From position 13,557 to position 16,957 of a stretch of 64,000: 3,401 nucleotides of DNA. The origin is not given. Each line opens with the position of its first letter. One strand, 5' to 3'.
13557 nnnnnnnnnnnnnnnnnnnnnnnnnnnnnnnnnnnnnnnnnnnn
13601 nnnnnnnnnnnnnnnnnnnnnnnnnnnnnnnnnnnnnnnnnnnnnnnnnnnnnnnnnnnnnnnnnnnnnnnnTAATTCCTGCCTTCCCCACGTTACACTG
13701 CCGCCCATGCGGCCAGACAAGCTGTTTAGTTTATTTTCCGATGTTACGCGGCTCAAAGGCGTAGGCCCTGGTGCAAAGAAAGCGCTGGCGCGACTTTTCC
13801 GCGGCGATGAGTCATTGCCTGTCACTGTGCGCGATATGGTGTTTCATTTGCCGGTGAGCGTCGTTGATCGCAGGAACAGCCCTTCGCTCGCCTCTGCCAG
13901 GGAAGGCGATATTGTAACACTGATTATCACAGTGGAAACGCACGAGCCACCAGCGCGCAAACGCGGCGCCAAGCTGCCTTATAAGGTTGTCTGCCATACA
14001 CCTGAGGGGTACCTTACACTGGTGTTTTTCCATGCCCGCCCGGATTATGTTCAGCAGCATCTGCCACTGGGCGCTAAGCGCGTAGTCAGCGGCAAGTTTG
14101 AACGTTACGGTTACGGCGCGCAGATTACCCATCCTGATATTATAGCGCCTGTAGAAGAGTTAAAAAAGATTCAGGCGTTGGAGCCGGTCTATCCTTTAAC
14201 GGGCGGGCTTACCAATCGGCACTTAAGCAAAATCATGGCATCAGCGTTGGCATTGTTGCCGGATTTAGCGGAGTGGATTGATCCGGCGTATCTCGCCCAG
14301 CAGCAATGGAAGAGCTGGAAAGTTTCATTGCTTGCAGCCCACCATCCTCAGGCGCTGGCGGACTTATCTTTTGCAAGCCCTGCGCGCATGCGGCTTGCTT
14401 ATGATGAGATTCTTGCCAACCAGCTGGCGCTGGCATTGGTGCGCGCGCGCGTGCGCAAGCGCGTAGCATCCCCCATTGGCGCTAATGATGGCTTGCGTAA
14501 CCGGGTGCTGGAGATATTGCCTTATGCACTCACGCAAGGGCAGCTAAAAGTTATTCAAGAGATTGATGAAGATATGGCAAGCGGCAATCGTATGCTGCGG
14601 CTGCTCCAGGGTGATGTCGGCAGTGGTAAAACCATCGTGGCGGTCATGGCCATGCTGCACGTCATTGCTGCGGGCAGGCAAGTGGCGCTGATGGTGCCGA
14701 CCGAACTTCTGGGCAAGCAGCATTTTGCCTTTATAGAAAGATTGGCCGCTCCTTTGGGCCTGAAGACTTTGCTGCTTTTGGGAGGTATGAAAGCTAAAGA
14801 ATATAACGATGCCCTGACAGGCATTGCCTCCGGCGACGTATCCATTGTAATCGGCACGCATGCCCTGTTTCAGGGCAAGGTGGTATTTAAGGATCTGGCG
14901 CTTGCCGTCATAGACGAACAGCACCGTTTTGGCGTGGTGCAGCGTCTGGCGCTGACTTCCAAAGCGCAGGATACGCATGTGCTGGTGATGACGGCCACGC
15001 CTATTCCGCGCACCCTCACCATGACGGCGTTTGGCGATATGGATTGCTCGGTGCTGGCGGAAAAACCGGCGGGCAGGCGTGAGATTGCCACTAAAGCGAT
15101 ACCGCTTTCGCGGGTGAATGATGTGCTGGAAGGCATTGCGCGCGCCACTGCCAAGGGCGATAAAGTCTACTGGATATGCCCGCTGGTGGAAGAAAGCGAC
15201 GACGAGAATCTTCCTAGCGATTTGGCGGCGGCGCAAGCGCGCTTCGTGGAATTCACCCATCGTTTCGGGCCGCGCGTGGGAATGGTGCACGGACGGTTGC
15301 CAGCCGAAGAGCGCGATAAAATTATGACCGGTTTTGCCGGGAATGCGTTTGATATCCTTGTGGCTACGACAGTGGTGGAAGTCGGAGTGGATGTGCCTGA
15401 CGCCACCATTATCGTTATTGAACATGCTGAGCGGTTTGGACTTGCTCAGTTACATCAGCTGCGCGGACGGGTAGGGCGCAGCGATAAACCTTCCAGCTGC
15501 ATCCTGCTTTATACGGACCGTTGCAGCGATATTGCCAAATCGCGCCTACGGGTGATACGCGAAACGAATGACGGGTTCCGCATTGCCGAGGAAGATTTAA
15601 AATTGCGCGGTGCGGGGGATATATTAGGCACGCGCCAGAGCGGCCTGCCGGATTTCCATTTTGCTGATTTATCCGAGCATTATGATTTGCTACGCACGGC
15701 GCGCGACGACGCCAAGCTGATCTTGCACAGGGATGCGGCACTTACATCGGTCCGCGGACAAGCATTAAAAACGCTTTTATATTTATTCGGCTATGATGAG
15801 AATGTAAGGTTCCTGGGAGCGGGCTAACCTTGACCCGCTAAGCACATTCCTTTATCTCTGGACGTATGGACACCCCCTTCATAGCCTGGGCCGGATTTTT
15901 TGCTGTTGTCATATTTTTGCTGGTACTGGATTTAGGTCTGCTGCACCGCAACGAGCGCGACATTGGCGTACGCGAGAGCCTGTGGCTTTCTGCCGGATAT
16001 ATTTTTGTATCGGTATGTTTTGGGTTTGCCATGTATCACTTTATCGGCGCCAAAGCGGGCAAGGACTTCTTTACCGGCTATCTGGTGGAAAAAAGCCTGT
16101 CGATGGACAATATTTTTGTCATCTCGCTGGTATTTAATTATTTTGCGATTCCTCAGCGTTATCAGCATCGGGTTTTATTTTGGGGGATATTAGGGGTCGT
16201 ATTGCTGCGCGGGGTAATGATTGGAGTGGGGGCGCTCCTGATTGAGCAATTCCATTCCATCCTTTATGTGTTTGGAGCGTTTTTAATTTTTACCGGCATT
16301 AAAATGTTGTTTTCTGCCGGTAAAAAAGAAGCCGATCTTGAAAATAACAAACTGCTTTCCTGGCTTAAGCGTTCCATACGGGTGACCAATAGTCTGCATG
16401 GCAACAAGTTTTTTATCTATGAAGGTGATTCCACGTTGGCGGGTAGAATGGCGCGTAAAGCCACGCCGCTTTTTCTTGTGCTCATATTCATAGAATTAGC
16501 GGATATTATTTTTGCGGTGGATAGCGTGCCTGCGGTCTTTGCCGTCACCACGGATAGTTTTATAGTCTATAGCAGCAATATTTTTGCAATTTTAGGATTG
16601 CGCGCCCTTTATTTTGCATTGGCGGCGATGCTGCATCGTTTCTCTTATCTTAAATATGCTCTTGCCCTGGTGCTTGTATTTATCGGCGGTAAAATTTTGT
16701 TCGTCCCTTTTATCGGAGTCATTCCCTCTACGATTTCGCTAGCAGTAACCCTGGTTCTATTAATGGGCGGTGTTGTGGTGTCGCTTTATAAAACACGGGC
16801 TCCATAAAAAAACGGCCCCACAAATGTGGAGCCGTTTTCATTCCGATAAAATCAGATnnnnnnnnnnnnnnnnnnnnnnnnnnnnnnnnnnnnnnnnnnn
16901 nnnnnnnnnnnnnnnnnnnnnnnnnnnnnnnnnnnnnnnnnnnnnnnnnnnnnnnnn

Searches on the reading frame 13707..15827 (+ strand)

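Call 27: search_protein_families(library=pfam, proteins=[window:13707-15827:+], max_evalue=0.00001)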
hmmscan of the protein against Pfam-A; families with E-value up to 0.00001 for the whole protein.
window:13707-15827:+ (706 aa): 5 families
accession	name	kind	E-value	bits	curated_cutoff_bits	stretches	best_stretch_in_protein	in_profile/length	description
PF00270.35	DEAD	-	2.8e-21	76.4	26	1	277-437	2-164/167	DEAD/DEAH box helicase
PF00271.37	Helicase_C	-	9.8e-20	71.3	23.5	1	480-592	11-109/110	Helicase conserved C-terminal domain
PF19833.4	RecG_dom3_C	-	2.7e-14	53.4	26.8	1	620-683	1-65/87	ATP-dependent DNA helicase RecG, domain 3, C-terminal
PF04851.21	ResIII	-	5.4e-08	33.4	22.5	1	275-432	4-162/164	Type III restriction enzyme, res subunit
PF17191.10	RecG_wedge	-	1.4e-07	31.6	23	1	16-182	5-160/162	RecG wedge domain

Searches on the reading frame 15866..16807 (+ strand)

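Call 27: search_protein_families(library=pfam, proteins=[window:15866-16807:+], max_evalue=0.00001)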
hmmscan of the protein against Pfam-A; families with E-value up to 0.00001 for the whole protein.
window:15866-16807:+ (313 aa): 1 family
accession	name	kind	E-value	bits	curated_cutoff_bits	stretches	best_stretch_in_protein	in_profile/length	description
PF03741.22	TerC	-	1.2e-51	175.4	27.8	1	69-278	1-175/178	Integral membrane protein TerC family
